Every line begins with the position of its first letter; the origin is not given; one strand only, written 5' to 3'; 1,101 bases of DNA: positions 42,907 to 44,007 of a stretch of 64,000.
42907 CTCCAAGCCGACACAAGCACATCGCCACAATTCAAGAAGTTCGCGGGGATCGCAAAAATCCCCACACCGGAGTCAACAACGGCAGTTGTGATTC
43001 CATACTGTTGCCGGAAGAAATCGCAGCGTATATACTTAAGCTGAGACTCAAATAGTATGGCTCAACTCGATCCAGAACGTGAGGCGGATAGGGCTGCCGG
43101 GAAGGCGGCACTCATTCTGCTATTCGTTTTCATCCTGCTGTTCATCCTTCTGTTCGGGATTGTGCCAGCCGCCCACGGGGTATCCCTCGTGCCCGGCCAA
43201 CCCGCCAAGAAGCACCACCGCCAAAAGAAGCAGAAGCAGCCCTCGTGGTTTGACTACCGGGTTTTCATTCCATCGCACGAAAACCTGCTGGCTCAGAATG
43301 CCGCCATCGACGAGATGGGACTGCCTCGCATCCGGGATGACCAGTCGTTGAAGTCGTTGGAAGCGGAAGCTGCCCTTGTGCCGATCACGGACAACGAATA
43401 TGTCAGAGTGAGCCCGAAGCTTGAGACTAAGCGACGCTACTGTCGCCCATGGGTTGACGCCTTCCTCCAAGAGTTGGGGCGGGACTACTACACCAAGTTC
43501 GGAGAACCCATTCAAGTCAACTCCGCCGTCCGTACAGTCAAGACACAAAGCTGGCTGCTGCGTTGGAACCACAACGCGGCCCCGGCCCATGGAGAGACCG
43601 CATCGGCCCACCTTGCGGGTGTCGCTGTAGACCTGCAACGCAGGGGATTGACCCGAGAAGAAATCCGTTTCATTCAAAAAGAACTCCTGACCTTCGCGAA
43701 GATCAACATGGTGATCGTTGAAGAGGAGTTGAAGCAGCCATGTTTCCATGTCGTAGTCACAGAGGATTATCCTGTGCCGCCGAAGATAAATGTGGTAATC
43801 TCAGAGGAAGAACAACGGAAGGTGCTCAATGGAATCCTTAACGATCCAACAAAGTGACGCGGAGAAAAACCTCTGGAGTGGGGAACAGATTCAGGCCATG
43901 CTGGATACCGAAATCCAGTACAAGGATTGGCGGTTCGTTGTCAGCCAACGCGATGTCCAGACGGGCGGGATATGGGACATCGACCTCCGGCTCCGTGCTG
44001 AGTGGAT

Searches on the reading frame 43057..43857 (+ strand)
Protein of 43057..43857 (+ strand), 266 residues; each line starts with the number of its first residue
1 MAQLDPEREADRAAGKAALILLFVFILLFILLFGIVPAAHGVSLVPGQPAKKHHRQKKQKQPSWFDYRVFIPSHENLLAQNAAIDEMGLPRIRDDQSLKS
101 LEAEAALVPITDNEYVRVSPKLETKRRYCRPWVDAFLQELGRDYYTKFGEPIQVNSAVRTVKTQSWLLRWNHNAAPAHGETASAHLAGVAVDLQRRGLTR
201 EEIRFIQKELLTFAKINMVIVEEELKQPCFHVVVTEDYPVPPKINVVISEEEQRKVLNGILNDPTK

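Call 15: search_protein_families(library=phrogs, proteins=[window:43057-43857:+], max_evalue=0.01)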
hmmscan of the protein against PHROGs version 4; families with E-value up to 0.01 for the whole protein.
window:43057-43857:+ (266 aa): 3 families
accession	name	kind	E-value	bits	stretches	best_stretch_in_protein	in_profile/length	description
phrog_2649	-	lysis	0.00035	21.5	1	130-194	14-89/261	endolysin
phrog_894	-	lysis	0.0005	20.2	1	146-232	83-159/389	endolysin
phrog_31677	-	unknown function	0.0097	16.7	0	153-247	25-116/209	-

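Call 85: search_protein_families(library=padloc, proteins=[window:43057-43857:+], max_evalue=0.01)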
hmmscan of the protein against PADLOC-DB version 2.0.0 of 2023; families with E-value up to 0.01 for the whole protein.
window:43057-43857:+ (266 aa): 0 families
